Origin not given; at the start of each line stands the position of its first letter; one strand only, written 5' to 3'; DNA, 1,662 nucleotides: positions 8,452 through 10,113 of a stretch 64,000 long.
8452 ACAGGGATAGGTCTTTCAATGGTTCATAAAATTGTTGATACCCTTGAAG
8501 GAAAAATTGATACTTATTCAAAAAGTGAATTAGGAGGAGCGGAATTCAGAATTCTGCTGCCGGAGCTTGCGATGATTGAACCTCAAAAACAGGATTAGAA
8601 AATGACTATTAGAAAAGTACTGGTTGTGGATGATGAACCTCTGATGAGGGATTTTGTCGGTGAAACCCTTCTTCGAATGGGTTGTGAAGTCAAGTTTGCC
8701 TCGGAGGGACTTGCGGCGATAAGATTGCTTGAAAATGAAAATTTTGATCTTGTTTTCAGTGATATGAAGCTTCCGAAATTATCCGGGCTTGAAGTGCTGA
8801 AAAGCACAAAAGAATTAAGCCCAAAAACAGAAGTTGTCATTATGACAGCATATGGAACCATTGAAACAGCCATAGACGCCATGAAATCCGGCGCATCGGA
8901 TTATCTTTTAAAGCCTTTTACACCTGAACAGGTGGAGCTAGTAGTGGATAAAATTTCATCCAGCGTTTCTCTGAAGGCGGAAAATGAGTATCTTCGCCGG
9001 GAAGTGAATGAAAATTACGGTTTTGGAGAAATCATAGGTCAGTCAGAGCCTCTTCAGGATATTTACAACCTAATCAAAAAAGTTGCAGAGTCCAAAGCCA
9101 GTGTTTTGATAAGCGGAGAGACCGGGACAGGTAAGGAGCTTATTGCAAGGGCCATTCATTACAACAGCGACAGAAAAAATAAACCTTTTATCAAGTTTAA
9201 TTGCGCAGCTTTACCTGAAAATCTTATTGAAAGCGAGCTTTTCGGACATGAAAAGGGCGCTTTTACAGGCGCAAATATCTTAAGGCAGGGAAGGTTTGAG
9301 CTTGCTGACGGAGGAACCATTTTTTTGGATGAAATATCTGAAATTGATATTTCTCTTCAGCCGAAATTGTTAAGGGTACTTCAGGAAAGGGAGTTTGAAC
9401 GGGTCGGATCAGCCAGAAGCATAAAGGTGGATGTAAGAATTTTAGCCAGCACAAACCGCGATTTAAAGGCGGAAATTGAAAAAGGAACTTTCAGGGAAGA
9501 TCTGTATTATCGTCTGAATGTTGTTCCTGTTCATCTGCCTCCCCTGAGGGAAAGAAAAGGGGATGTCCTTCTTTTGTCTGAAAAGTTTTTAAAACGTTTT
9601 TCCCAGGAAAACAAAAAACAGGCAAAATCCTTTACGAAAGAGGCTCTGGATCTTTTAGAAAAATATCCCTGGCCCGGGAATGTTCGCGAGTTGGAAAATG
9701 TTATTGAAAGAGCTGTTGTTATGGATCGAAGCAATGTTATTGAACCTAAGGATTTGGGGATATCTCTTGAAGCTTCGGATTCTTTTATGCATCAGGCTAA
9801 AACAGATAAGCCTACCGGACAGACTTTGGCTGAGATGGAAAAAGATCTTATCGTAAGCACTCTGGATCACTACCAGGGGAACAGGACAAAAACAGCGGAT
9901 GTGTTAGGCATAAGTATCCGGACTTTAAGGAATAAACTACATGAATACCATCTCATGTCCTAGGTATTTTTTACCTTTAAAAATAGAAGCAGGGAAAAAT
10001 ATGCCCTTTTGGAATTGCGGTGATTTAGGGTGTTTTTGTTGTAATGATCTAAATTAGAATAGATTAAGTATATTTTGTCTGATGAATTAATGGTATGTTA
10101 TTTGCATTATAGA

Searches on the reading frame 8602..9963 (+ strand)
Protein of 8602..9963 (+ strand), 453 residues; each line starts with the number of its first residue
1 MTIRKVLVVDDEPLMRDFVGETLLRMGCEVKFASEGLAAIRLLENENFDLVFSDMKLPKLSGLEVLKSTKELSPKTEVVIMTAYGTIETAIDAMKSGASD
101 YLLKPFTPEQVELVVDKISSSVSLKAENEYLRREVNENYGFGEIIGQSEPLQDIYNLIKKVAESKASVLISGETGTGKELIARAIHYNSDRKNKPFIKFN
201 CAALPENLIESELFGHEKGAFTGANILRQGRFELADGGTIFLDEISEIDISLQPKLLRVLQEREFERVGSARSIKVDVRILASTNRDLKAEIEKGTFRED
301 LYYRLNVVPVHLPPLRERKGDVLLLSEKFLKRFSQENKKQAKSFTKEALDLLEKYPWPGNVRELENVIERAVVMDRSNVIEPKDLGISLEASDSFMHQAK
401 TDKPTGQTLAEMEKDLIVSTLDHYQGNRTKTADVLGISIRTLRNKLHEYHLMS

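Call 3: search_protein_families(library=pfam, proteins=[window:8602-9963:+], max_evalue=0.1)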
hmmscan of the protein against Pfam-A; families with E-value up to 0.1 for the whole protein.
window:8602-9963:+ (453 aa): 20 families
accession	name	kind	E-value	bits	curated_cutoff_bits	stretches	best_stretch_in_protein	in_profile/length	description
PF00158.32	Sigma54_activat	-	2.8e-75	252.1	20.2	1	144-310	1-167/168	Sigma-54 interaction domain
PF00072.30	Response_reg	-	4.9e-29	101.2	30.2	1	6-112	1-107/111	Response regulator receiver domain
PF25601.1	AAA_lid_14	-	3.1e-27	94.7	27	1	316-396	1-81/87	AAA+ ATPase lid domain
PF14532.12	Sigma54_activ_2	-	8e-23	81.6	25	1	145-315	1-138/138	Sigma-54 interaction domain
PF02954.25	HTH_8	-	1.4e-13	50.8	22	1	408-449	1-42/42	Bacterial regulatory protein, Fis family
PF07728.20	AAA_5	-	1.9e-08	34.8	22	1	168-286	2-123/139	AAA domain (dynein-related subfamily)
PF07724.20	AAA_2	-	8.6e-05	23.1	27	1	165-266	3-105/166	AAA domain (Cdc48 subfamily)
PF18024.7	HTH_50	-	0.00019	21.5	27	1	409-451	8-49/50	Helix-turn-helix domain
PF01078.27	Mg_chelatase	-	0.0012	18.8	20.3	0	223-262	93-132/207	Magnesium chelatase, subunit ChlI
PF13191.12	AAA_16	-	0.0024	18.8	32.6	1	144-192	2-51/167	AAA ATPase domain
PF00004.35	AAA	-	0.0025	18.7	21.2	1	168-286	1-110/131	ATPase family associated with various cellular activities (AAA)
PF20030.5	bpMoxR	-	0.0035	16.9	27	1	154-284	20-145/205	MoxR domain in the MoxR-vWA-beta-propeller ternary systems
PF20720.3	nSTAND3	-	0.0049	17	27.2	1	154-192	6-44/155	Novel STAND NTPase 3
PF12775.13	AAA_7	-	0.0055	16.7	25.8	1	155-203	23-71/181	P-loop containing dynein motor region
PF13245.12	AAA_19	-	0.0069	17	25.1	0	220-264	65-118/134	AAA domain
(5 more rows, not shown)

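Call 4: search_protein_families(library=ncbifam, proteins=[window:8602-9963:+], max_evalue=0.1)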
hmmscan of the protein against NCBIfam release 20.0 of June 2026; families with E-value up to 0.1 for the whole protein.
window:8602-9963:+ (453 aa): 134 families (the best 25 are shown)
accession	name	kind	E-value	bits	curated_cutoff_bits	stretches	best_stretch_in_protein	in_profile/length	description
NF008469.0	PRK11361.1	equivalog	6.7e-161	536.1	714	1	2-451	3-456/461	acetoacetate metabolism transcriptional regulator AtoC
TIGR01818.1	ntrC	equivalog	1.7e-135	452.4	558.6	2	6-400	1-392/463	nitrogen regulation protein NR(I)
NF007689.0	PRK10365.1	equivalog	1.7e-128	429.1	760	1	5-446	7-439/441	sigma-54-dependent response regulator transcription factor ZraR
TIGR02915.1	PEP_resp_reg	equivalog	2.9e-128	428.5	502.6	1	6-451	1-444/445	PEP-CTERM-box response regulator transcription factor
NF041946.1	LuxO_transreg_Vib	equivalog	4.2e-127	424.7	800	1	24-449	17-460/463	quorum-sensing sigma-54 dependent transcriptional regulator LuxO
TIGR01817.1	nifA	equivalog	1.4e-123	413.5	528.85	1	131-404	185-457/534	nif-specific transcriptional activator NifA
NF050807.1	TransRegFlbDCaul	equivalog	4e-123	411.6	750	1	26-450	23-439/454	sigma-54-dependent transcriptional regulator FlbD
NF051870.1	NAssimRespRegNtrX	equivalog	3.9e-114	382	600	1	5-447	3-448/452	nitrogen assimilation response regulator NtrX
NF041552.1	TF_PrdR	equivalog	7.9e-112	374.5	795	1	128-450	251-577/577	sigma-54 dependent transcriptional regulator PrdR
NF008176.1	PRK10923.1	equivalog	1.1e-111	373.8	620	1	4-393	4-389/469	nitrogen regulation protein NR(I)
NF049963.1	RespRegFlgRCampy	domain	5.7e-109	364.8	750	1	38-451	36-429/429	fla regulon two-component system response regulator FlgR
NF003451.0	PRK05022.1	equivalog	6.1e-108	361.7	476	1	132-439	180-498/512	nitric oxide reductase transcriptional regulator NorR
NF011695.0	PRK15115.1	equivalog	1.7e-102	343.5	763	1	5-437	8-424/445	two-component system response regulator GlrR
NF038308.1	RNA_repair_RtcR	equivalog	1.2e-100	337.8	650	1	83-434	119-496/530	RNA repair transcriptional activator RtcR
NF011958.0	PRK15429.1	equivalog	3.2e-99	333.4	830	1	124-426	360-658/692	formate hydrogenlyase transcriptional activator FlhA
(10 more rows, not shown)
